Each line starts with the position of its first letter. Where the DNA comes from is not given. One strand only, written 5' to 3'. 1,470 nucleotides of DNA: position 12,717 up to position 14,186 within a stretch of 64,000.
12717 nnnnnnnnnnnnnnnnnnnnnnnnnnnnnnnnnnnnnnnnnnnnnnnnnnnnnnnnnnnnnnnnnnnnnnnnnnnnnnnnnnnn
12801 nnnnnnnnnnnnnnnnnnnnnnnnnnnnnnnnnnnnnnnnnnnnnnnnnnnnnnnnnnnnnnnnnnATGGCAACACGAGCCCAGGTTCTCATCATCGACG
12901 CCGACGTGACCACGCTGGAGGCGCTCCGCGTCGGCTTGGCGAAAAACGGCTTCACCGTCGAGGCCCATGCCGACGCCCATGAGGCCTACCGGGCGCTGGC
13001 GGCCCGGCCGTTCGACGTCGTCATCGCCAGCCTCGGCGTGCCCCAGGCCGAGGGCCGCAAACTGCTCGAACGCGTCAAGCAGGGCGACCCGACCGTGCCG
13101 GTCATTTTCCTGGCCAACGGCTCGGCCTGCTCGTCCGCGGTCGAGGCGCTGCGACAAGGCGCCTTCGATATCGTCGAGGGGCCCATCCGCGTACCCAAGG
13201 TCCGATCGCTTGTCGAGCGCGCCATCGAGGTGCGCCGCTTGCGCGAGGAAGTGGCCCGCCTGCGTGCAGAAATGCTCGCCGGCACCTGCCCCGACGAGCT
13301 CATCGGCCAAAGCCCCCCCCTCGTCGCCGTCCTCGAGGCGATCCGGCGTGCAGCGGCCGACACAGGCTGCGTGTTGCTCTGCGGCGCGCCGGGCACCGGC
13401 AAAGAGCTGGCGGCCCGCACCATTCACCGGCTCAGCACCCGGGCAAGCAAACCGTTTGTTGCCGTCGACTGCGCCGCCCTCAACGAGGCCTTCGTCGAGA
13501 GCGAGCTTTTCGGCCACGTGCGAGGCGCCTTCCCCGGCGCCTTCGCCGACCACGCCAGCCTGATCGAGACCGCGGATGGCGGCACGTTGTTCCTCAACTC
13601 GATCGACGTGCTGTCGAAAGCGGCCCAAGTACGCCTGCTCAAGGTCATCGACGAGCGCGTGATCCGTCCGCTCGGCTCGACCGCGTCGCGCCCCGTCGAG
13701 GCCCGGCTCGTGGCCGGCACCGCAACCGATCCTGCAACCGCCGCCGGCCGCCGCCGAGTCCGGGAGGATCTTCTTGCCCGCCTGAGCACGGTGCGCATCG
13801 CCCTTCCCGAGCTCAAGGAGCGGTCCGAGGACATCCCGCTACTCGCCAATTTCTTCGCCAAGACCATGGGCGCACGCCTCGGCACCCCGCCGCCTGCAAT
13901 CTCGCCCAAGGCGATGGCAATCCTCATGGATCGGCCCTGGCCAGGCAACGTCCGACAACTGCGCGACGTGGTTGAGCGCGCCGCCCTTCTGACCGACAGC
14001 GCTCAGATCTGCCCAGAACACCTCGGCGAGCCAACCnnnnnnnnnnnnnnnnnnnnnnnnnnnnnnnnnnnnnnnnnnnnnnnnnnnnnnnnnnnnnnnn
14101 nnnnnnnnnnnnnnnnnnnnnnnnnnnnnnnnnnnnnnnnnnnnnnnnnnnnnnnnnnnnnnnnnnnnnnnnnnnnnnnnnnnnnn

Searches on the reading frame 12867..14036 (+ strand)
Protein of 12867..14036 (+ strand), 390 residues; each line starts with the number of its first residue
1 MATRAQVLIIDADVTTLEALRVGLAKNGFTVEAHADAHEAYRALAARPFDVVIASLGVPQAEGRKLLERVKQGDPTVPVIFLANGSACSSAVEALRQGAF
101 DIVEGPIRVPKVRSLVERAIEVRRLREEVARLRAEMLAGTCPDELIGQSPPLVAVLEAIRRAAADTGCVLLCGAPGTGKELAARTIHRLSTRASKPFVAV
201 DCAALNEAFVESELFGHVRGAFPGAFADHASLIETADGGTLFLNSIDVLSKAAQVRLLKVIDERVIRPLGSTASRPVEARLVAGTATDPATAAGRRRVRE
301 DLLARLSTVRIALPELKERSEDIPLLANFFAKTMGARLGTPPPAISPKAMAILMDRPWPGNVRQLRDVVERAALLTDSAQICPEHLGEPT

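Call 5: search_protein_families(library=pfam, proteins=[window:12867-14036:+], max_evalue=10)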
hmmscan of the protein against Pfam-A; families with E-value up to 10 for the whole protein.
window:12867-14036:+ (390 aa): 15 families
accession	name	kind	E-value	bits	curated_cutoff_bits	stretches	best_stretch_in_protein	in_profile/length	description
PF00158.32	Sigma54_activat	-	1.8e-49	168.1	20.2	1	145-311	1-167/168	Sigma-54 interaction domain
PF25601.1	AAA_lid_14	-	1.5e-21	76.4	27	1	317-387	1-71/87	AAA+ ATPase lid domain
PF14532.12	Sigma54_activ_2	-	2e-19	70.6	25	1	146-316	1-138/138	Sigma-54 interaction domain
PF00072.30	Response_reg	-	1.7e-16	60.8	30.2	1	7-115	1-109/111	Response regulator receiver domain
PF07728.20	AAA_5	-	1.5e-06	28.7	22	1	169-283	2-119/139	AAA domain (dynein-related subfamily)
PF13191.12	AAA_16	-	0.00056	20.9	32.6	1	145-284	2-104/167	AAA ATPase domain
PF00004.35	AAA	-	0.0007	20.5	21.2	1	169-265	1-96/131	ATPase family associated with various cellular activities (AAA)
PF13401.12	AAA_22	-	0.0042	17.8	27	1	166-206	5-45/130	AAA domain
PF01078.27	Mg_chelatase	-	0.02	14.7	20.3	1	157-191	13-47/207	Magnesium chelatase, subunit ChlI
PF13604.12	AAA_30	-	0.092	12.9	27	1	157-198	8-50/191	AAA domain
PF07724.20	AAA_2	-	0.12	12.9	27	1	168-266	5-104/166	AAA domain (Cdc48 subfamily)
PF06722.18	EryCIII-like_C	-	0.12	12.8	31.7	1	111-147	104-140/145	Erythromycin biosynthesis protein CIII-like, C-terminal domain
PF20720.3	nSTAND3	-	0.12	12.5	27.2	1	157-187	8-38/155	Novel STAND NTPase 3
PF13245.12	AAA_19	-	0.17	12.5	25.1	1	157-194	3-39/134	AAA domain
PF24441.1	DUF7560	-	0.19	11.9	27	1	155-177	17-38/44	Family of unknown function (DUF7560)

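Call 6: find_homologous_proteins(query=window:12867-14036:+, max_evalue=1e-20)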
Query window:12867-14036:+ (390 aa): 7999 proteins with E <= 1e-20 among 8000 candidates; the best 120 are listed.
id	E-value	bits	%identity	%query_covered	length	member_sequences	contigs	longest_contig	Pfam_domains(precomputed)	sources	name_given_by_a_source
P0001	2.6e-244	828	100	100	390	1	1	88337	PF00158.33,PF25601.2,PF14532.13,PF07728.21,PF00072.31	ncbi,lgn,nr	ncbi:MAG: sigma-54-dependent Fis family transcriptional regulator [Verrucomicrobia bacterium]|nr:sig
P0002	1.5e-182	625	77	99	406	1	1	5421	PF00158.33,PF25601.2,PF14532.13,PF07728.21,PF00072.31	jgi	jgi:two-component system response regulator AtoC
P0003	7.2e-176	603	75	100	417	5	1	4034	PF00158.33,PF25601.2,PF14532.13,PF07728.21,PF00072.31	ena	-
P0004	5.4e-146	505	64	100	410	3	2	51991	PF00158.33,PF25601.2,PF14532.13,PF07728.21,PF00072.31,PF01078.28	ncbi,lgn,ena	-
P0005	8.2e-140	485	64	99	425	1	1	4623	PF00158.33,PF25601.2,PF00004.36,PF14532.13,PF07728.21,PF00072.31,PF13191.13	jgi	jgi:two-component system response regulator AtoC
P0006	2.7e-129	450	57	100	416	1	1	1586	PF00158.33,PF25601.2,PF14532.13,PF00072.31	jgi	jgi:DNA-binding NtrC family response regulator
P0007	1.4e-127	444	59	100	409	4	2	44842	PF00158.33,PF25601.2,PF14532.13,PF00072.31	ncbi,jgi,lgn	-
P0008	3.9e-126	440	58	100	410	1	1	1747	PF00158.33,PF25601.2,PF14532.13,PF00072.31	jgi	jgi:DNA-binding NtrC family response regulator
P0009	4.0e-125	436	58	100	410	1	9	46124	PF00158.33,PF25601.2,PF14532.13,PF00072.31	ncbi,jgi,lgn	-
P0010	4.2e-125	436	57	100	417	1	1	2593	PF00158.33,PF25601.2,PF14532.13,PF00072.31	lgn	-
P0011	1.0e-89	320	40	95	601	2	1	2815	PF20274.5,PF00158.33,PF25601.2,PF02954.26,PF14532.13,PF07728.21,PF00072.31,PF20161.6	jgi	jgi:two-component system response regulator PilR (NtrC family)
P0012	1.2e-83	300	42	98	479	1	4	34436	PF00158.33,PF07724.21,PF25601.2,PF02954.26,PF00004.36,PF14532.13,PF07728.21,PF00072.31,PF01078.28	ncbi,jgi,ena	-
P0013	3.0e-82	295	43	97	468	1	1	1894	PF00158.33,PF13384.13,PF07724.21,PF25601.2,PF02954.26,PF00004.36,PF14532.13,PF07728.21,PF00072.31,PF01078.28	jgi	jgi:two-component system, NtrC family, response regulator AtoC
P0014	9.1e-82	294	40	98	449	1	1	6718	PF00158.33,PF07724.21,PF25601.2,PF00004.36,PF14532.13,PF07728.21,PF00072.31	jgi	jgi:DNA-binding NtrC family response regulator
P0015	9.3e-82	294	39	98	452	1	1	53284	PF00158.33,PF25601.2,PF02954.26,PF00004.36,PF14532.13,PF07728.21,PF00072.31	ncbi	-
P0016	2.1e-81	292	41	98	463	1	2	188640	PF00158.33,PF25601.2,PF02954.26,PF14532.13,PF00072.31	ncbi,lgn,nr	ncbi:MAG: sigma-54-dependent Fis family transcriptional regulator [Nitrospirae bacterium]|nr:sigma-5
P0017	3.7e-81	292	41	98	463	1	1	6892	PF00158.33,PF25601.2,PF02954.26,PF14532.13,PF00072.31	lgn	-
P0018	5.6e-81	291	41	98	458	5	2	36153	PF00158.33,PF25601.2,PF02954.26,PF00004.36,PF14532.13,PF07728.21,PF00072.31,PF13191.13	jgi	-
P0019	6.4e-81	291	42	97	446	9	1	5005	PF00158.33,PF25601.2,PF02954.26,PF00004.36,PF14532.13,PF07728.21,PF00072.31,PF01078.28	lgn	-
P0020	7.9e-81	291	39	99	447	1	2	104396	PF01695.24,PF00158.33,PF07724.21,PF25601.2,PF00004.36,PF14532.13,PF07728.21,PF00072.31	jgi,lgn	jgi:DNA-binding NtrC family response regulator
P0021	1.1e-80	290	42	99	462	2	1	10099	PF00158.33,PF25601.2,PF02954.26,PF14532.13,PF07728.21,PF00072.31,PF01078.28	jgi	jgi:two-component system response regulator HydG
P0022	1.3e-80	290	41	100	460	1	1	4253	PF00158.33,PF25601.2,PF02954.26,PF14532.13,PF07728.21,PF00072.31,PF01078.28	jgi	-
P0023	1.6e-80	289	39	98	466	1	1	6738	PF00158.33,PF07724.21,PF25601.2,PF02954.26,PF14532.13,PF07728.21,PF00072.31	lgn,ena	-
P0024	1.9e-80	289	40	99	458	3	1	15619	PF00158.33,PF25601.2,PF02954.26,PF00004.36,PF14532.13,PF07728.21,PF00072.31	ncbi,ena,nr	ncbi:MAG TPA: sigma-54 dependent transcriptional regulator [Nitrospiria bacterium]|nr:sigma-54 depen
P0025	2.2e-80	289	42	96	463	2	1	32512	PF00158.33,PF25601.2,PF02954.26,PF00004.36,PF14532.13,PF07728.21,PF00072.31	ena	-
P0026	2.5e-80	289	42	98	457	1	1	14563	PF00158.33,PF25601.2,PF02954.26,PF14532.13,PF07728.21,PF00072.31,PF13191.13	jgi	jgi:DNA-binding NtrC family response regulator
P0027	2.6e-80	289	41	98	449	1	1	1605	PF00158.33,PF25601.2,PF02954.26,PF00004.36,PF14532.13,PF07728.21,PF00072.31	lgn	-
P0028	2.6e-80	289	41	98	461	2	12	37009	PF00158.33,PF25601.2,PF02954.26,PF00004.36,PF14532.13,PF07728.21,PF00072.31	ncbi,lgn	-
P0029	2.7e-80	289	39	99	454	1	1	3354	PF00158.33,PF07724.21,PF25601.2,PF02954.26,PF00004.36,PF14532.13,PF07728.21,PF00072.31,PF13191.13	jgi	jgi:two-component system response regulator AtoC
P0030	2.8e-80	289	41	100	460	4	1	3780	PF00158.33,PF25601.2,PF02954.26,PF14532.13,PF07728.21,PF00072.31,PF01078.28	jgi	-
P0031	2.8e-80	289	41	99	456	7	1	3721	PF00158.33,PF25601.2,PF02954.26,PF14532.13,PF07728.21,PF00072.31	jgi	jgi:DNA-binding NtrC family response regulator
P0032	4.2e-80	288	40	99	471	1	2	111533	PF00158.33,PF25601.2,PF02954.26,PF00004.36,PF14532.13,PF07728.21,PF00072.31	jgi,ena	-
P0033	4.3e-80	288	40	99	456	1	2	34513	PF00158.33,PF07724.21,PF25601.2,PF02954.26,PF14532.13,PF07728.21,PF00072.31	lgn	-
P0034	4.8e-80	288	40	98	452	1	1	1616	PF00158.33,PF25601.2,PF02954.26,PF00004.36,PF14532.13,PF07728.21,PF00072.31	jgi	jgi:DNA-binding NtrC family response regulator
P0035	5.0e-80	288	43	95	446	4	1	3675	PF00158.33,PF25601.2,PF14532.13,PF07728.21,PF00072.31,PF13191.13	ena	-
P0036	5.7e-80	288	38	99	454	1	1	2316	PF00158.33,PF07724.21,PF25601.2,PF02954.26,PF00004.36,PF14532.13,PF07728.21,PF00072.31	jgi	jgi:two-component system response regulator AtoC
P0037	5.8e-80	288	42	99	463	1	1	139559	PF00158.33,PF25601.2,PF02954.26,PF14532.13,PF07728.21,PF00072.31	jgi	jgi:two-component system response regulator PilR (NtrC family)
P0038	6.0e-80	288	39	99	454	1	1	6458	PF20030.6,PF00158.33,PF07724.21,PF25601.2,PF02954.26,PF00004.36,PF14532.13,PF07728.21,PF00072.31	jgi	jgi:two-component system, NtrC family, response regulator AtoC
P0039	6.9e-80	287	40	98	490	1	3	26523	PF00158.33,PF25601.2,PF02954.26,PF14532.13,PF07728.21,PF00072.31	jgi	-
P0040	6.9e-80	287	40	98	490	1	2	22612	PF00158.33,PF25601.2,PF02954.26,PF14532.13,PF07728.21,PF00072.31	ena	-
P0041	7.6e-80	287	40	99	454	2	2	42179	PF00158.33,PF07724.21,PF25601.2,PF02954.26,PF00004.36,PF14532.13,PF07728.21,PF00072.31,PF13191.13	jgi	jgi:two-component system response regulator AtoC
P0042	8.8e-80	287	39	99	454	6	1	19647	PF20030.6,PF00158.33,PF25601.2,PF02954.26,PF00004.36,PF14532.13,PF07728.21,PF00072.31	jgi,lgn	jgi:DNA-binding NtrC family response regulator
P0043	9.1e-80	287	39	99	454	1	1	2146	PF00158.33,PF25601.2,PF02954.26,PF14532.13,PF07728.21,PF00072.31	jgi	jgi:DNA-binding NtrC family response regulator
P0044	9.3e-80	287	39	99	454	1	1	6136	PF00158.33,PF07724.21,PF25601.2,PF02954.26,PF00004.36,PF14532.13,PF07728.21,PF00072.31,PF13191.13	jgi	jgi:two-component system response regulator AtoC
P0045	1.9e-79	286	41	98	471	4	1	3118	PF00158.33,PF07724.21,PF25601.2,PF02954.26,PF00004.36,PF14532.13,PF07728.21,PF00072.31,PF01078.28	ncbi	-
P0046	2.0e-79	286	38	99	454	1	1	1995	PF00158.33,PF07724.21,PF25601.2,PF02954.26,PF00004.36,PF14532.13,PF07728.21,PF00072.31,PF13191.13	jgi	jgi:DNA-binding NtrC family response regulator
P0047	2.4e-79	286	39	99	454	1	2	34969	PF00158.33,PF25601.2,PF02954.26,PF14532.13,PF07728.21,PF00072.31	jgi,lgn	jgi:DNA-binding NtrC family response regulator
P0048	2.5e-79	286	40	98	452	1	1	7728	PF00158.33,PF25601.2,PF02954.26,PF00004.36,PF14532.13,PF07728.21,PF00072.31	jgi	-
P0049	2.6e-79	286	40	97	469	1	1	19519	PF00158.33,PF25601.2,PF02954.26,PF14532.13,PF07728.21,PF00072.31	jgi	jgi:two-component system response regulator PilR (NtrC family)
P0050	3.1e-79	285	40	99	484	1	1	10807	PF00158.33,PF25601.2,PF02954.26,PF00004.36,PF14532.13,PF07728.21,PF00072.31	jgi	jgi:two-component system response regulator PilR (NtrC family)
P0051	3.3e-79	285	41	98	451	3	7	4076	PF00158.33,PF25601.2,PF02954.26,PF14532.13,PF00072.31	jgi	jgi:two-component system, NtrC family, response regulator AtoC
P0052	3.4e-79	285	38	99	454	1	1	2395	PF00158.33,PF25601.2,PF02954.26,PF00004.36,PF14532.13,PF07728.21,PF00072.31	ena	-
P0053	4.0e-79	285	39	94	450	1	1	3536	PF00158.33,PF25601.2,PF02954.26,PF00004.36,PF14532.13,PF07728.21,PF00072.31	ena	-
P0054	4.2e-79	285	41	98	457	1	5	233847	PF00158.33,PF25601.2,PF02954.26,PF00004.36,PF14532.13,PF07728.21,PF00072.31,PF13191.13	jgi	jgi:DNA-binding NtrC family response regulator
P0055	4.3e-79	285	40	98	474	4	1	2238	PF00158.33,PF25601.2,PF00004.36,PF14532.13,PF07728.21,PF00072.31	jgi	jgi:DNA-binding NtrC family response regulator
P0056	4.3e-79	285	43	98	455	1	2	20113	PF00158.33,PF25601.2,PF02954.26,PF00004.36,PF14532.13,PF07728.21,PF00072.31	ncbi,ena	-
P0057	5.2e-79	285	40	98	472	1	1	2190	PF00158.33,PF25601.2,PF00004.36,PF14532.13,PF07728.21,PF00072.31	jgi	jgi:DNA-binding NtrC family response regulator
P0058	6.4e-79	284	38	99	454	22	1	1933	PF20030.6,PF00158.33,PF07724.21,PF25601.2,PF02954.26,PF00493.30,PF00004.36,PF14532.13,PF07728.21,PF00072.31,PF13191.13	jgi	-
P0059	7.8e-79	284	42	98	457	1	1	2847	PF00158.33,PF25601.2,PF02954.26,PF00004.36,PF14532.13,PF07728.21,PF00072.31,PF13191.13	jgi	jgi:two-component system response regulator HydG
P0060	8.2e-79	284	39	99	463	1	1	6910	PF00158.33,PF25601.2,PF02954.26,PF14532.13,PF07728.21,PF00072.31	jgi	jgi:two-component system response regulator PilR (NtrC family)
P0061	8.4e-79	284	38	99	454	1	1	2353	PF00158.33,PF07724.21,PF25601.2,PF02954.26,PF00004.36,PF14532.13,PF07728.21,PF00072.31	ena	-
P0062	9.0e-79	284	40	99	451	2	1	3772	PF00158.33,PF07724.21,PF25601.2,PF02954.26,PF00004.36,PF14532.13,PF07728.21,PF00072.31,PF13191.13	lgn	-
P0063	1.1e-78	283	41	99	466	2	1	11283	PF00158.33,PF07724.21,PF25601.2,PF02954.26,PF14532.13,PF07728.21,PF00072.31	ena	-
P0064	1.2e-78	283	38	99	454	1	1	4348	PF20030.6,PF00158.33,PF07724.21,PF25601.2,PF02954.26,PF00004.36,PF14532.13,PF07728.21,PF00072.31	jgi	jgi:DNA-binding NtrC family response regulator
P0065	1.2e-78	283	41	98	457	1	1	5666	PF00158.33,PF25601.2,PF02954.26,PF14532.13,PF07728.21,PF00072.31,PF13191.13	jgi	jgi:DNA-binding NtrC family response regulator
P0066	1.3e-78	283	41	97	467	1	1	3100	PF00158.33,PF25601.2,PF02954.26,PF14532.13,PF07728.21,PF00072.31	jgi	jgi:two-component system response regulator PilR (NtrC family)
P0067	1.6e-78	283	38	99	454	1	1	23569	PF00158.33,PF25601.2,PF02954.26,PF00004.36,PF14532.13,PF07728.21,PF00072.31,PF13191.13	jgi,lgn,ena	-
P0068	1.9e-78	283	41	99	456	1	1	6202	PF00158.33,PF25601.2,PF02954.26,PF14532.13,PF07728.21,PF00072.31,PF01078.28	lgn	-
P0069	1.9e-78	283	41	98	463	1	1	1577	PF00158.33,PF25601.2,PF02954.26,PF14532.13,PF00072.31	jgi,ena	-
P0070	1.9e-78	283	42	94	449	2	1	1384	PF20030.6,PF00158.33,PF07724.21,PF25601.2,PF02954.26,PF00004.36,PF14532.13,PF07728.21,PF00072.31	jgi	-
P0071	2.0e-78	283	39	99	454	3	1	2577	PF00158.33,PF25601.2,PF02954.26,PF00004.36,PF14532.13,PF07728.21,PF00072.31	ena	-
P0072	2.2e-78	282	38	99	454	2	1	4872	PF00158.33,PF07724.21,PF25601.2,PF02954.26,PF00004.36,PF14532.13,PF07728.21,PF00072.31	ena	-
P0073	2.4e-78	282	41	98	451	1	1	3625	PF00158.33,PF25601.2,PF02954.26,PF14532.13,PF00072.31,PF13191.13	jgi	jgi:two-component system response regulator AtoC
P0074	2.8e-78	282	43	99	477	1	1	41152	PF00158.33,PF25601.2,PF02954.26,PF14532.13,PF07728.21,PF00072.31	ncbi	-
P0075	2.9e-78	282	38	94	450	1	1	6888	PF00158.33,PF25601.2,PF02954.26,PF00004.36,PF14532.13,PF07728.21,PF00072.31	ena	-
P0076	2.9e-78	282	41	98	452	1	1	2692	PF00158.33,PF07724.21,PF25601.2,PF02954.26,PF00004.36,PF14532.13,PF07728.21,PF00072.31,PF13191.13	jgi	jgi:DNA-binding NtrC family response regulator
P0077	3.1e-78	282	39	97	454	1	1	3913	PF00158.33,PF25601.2,PF02954.26,PF00004.36,PF14532.13,PF07728.21,PF00072.31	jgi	jgi:DNA-binding NtrC family response regulator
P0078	3.2e-78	282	41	94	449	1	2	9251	PF00158.33,PF25601.2,PF02954.26,PF00004.36,PF14532.13,PF07728.21,PF00072.31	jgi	jgi:two-component system response regulator AtoC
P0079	3.2e-78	282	41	98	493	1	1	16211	PF00158.33,PF25601.2,PF02954.26,PF14532.13,PF07728.21,PF00072.31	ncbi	-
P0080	3.6e-78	282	41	98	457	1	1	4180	PF00158.33,PF25601.2,PF02954.26,PF00004.36,PF14532.13,PF07728.21,PF00072.31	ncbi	ncbi:MAG: sigma-54-dependent transcriptional regulator [Myxococcota bacterium]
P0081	4.0e-78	282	41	98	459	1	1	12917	PF00158.33,PF25601.2,PF02954.26,PF14532.13,PF07728.21,PF00072.31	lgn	-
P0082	4.4e-78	281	41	98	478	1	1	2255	PF00158.33,PF07724.21,PF25601.2,PF02954.26,PF00004.36,PF14532.13,PF07728.21,PF00072.31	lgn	-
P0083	5.9e-78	281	42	92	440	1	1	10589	PF00158.33,PF25601.2,PF02954.26,PF00004.36,PF14532.13,PF07728.21,PF00072.31,PF13191.13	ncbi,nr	ncbi:MAG: sigma-54-dependent Fis family transcriptional regulator [Calothrix sp. SM1_5_4]|nr:sigma-5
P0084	6.1e-78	281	39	99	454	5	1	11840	PF00158.33,PF25601.2,PF02954.26,PF00004.36,PF14532.13,PF07728.21,PF00072.31,PF13191.13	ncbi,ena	-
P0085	7.1e-78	281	39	99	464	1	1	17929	PF00158.33,PF07724.21,PF25601.2,PF02954.26,PF00004.36,PF14532.13,PF07728.21,PF00072.31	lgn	-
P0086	9.4e-78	280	40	98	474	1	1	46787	PF20030.6,PF00158.33,PF25601.2,PF00004.36,PF14532.13,PF07728.21,PF00072.31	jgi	jgi:DNA-binding NtrC family response regulator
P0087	1.0e-77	280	39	98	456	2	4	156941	PF00158.33,PF25601.2,PF02954.26,PF00004.36,PF14532.13,PF07728.21,PF00072.31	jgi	jgi:two-component system NtrC family response regulator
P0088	1.1e-77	280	40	98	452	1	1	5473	PF00158.33,PF25601.2,PF02954.26,PF00004.36,PF14532.13,PF07728.21,PF00072.31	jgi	jgi:DNA-binding NtrC family response regulator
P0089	1.1e-77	280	41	98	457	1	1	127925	PF00158.33,PF25601.2,PF02954.26,PF14532.13,PF07728.21,PF00072.31,PF13191.13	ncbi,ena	-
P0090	1.2e-77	280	42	97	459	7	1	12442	PF00158.33,PF25601.2,PF02954.26,PF14532.13,PF07728.21,PF00072.31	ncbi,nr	ncbi:MAG: sigma-54-dependent Fis family transcriptional regulator [Nitrospirae bacterium]|nr:sigma-5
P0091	1.3e-77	280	41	98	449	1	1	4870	PF00158.33,PF25601.2,PF02954.26,PF00004.36,PF14532.13,PF07728.21,PF00072.31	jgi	-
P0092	1.4e-77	280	40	98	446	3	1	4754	PF00158.33,PF07724.21,PF25601.2,PF02954.26,PF00493.30,PF00004.36,PF14532.13,PF07728.21,PF00072.31,PF01078.28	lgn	-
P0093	1.4e-77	280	41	98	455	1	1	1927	PF00158.33,PF25601.2,PF02954.26,PF00004.36,PF14532.13,PF07728.21,PF00072.31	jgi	jgi:two-component system response regulator AtoC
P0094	1.4e-77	280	39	99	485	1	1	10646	PF00158.33,PF25601.2,PF02954.26,PF00004.36,PF14532.13,PF07728.21,PF00072.31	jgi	jgi:two-component system response regulator PilR (NtrC family)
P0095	1.5e-77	280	40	98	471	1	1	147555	PF00158.33,PF07724.21,PF25601.2,PF02954.26,PF00004.36,PF14532.13,PF07728.21,PF00072.31,PF01078.28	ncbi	-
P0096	1.6e-77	280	39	98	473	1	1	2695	PF00158.33,PF07724.21,PF25601.2,PF02954.26,PF14532.13,PF07728.21,PF00072.31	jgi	jgi:DNA-binding NtrC family response regulator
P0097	1.7e-77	280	40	96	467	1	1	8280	PF20030.6,PF00158.33,PF07724.21,PF25601.2,PF02954.26,PF14532.13,PF07728.21,PF00072.31,PF01078.28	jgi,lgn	-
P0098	1.7e-77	280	38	99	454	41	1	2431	PF00158.33,PF07724.21,PF25601.2,PF02954.26,PF14532.13,PF07728.21,PF00072.31,PF13191.13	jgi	jgi:two-component system response regulator AtoC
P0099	1.7e-77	280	39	99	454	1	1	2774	PF20030.6,PF00158.33,PF25601.2,PF02954.26,PF00004.36,PF14532.13,PF07728.21,PF00072.31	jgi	jgi:two-component system, NtrC family, response regulator AtoC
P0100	1.8e-77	279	40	98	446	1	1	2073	PF00158.33,PF07724.21,PF25601.2,PF02954.26,PF00493.30,PF00004.36,PF14532.13,PF07728.21,PF00072.31,PF01078.28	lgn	-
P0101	1.8e-77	279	40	95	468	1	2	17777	PF00158.33,PF25601.2,PF02954.26,PF00004.36,PF14532.13,PF07728.21,PF00072.31,PF13191.13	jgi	jgi:two-component system response regulator PilR (NtrC family)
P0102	1.8e-77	279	39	99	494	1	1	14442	PF00158.33,PF25601.2,PF02954.26,PF00004.36,PF14532.13,PF07728.21,PF00072.31,PF13191.13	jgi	jgi:two-component system response regulator PilR (NtrC family)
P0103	2.0e-77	279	41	98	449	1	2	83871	PF00158.33,PF13384.13,PF25601.2,PF02954.26,PF14532.13,PF07728.21,PF00072.31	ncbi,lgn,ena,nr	ncbi:MAG TPA: sigma-54-dependent Fis family transcriptional regulator [Candidatus Latescibacteria ba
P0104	2.0e-77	279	40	98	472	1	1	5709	PF00158.33,PF07724.21,PF25601.2,PF02954.26,PF14532.13,PF07728.21,PF00072.31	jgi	jgi:DNA-binding NtrC family response regulator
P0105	2.0e-77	279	41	98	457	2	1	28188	PF00158.33,PF25601.2,PF02954.26,PF14532.13,PF07728.21,PF00072.31,PF13191.13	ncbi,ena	-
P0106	2.1e-77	279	40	98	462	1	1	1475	PF00158.33,PF25601.2,PF02954.26,PF14532.13,PF07728.21,PF00072.31,PF01078.28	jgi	jgi:two-component system response regulator HydG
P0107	2.8e-77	279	38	99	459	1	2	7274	PF00158.33,PF25601.2,PF02954.26,PF14532.13,PF07728.21,PF00072.31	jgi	jgi:two-component system response regulator HydG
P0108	2.9e-77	279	39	97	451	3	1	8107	PF00158.33,PF25601.2,PF02954.26,PF00004.36,PF14532.13,PF07728.21,PF00072.31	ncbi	-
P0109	2.9e-77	279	40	97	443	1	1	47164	PF00158.33,PF25601.2,PF00004.36,PF14532.13,PF07728.21,PF00072.31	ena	-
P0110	3.0e-77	279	39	98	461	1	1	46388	PF00158.33,PF07724.21,PF25601.2,PF02954.26,PF00004.36,PF14532.13,PF07728.21,PF00072.31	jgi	jgi:DNA-binding NtrC family response regulator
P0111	3.0e-77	279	40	98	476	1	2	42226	PF00158.33,PF07724.21,PF25601.2,PF02954.26,PF00004.36,PF14532.13,PF07728.21,PF00072.31,PF01078.28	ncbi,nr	ncbi:MAG: sigma-54 dependent transcriptional regulator [Planctomycetales bacterium]|nr:sigma-54 depe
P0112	3.0e-77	279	39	98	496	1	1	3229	PF00158.33,PF25601.2,PF02954.26,PF00004.36,PF14532.13,PF07728.21,PF00072.31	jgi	jgi:two-component system, NtrC family, response regulator PilR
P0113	3.3e-77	279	38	99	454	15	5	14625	PF00158.33,PF25601.2,PF02954.26,PF00004.36,PF14532.13,PF07728.21,PF00072.31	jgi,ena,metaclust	jgi:DNA-binding NtrC family response regulator|metaclust:\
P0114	3.5e-77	279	42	99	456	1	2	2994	PF00158.33,PF25601.2,PF02954.26,PF14532.13,PF07728.21,PF00072.31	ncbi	-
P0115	3.6e-77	278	38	99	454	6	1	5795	PF00158.33,PF25601.2,PF02954.26,PF00004.36,PF14532.13,PF07728.21,PF00072.31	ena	-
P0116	3.7e-77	278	40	96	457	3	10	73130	PF00158.33,PF25601.2,PF02954.26,PF14532.13,PF07728.21,PF00072.31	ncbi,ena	ncbi:MAG: sigma-54 dependent transcriptional regulator [Deltaproteobacteria bacterium]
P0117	3.8e-77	278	40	98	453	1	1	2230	PF00158.33,PF07724.21,PF25601.2,PF02954.26,PF00004.36,PF14532.13,PF07728.21,PF00072.31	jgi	-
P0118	3.9e-77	278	38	99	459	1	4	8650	PF00158.33,PF25601.2,PF02954.26,PF00004.36,PF14532.13,PF07728.21,PF00072.31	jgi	jgi:two-component system response regulator HydG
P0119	4.4e-77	278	40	98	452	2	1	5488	PF00158.33,PF07724.21,PF25601.2,PF02954.26,PF00004.36,PF14532.13,PF07728.21,PF00072.31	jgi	jgi:DNA-binding NtrC family response regulator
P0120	4.5e-77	278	40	98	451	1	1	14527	PF00158.33,PF25601.2,PF02954.26,PF14532.13,PF00072.31,PF13191.13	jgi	jgi:two-component system response regulator AtoC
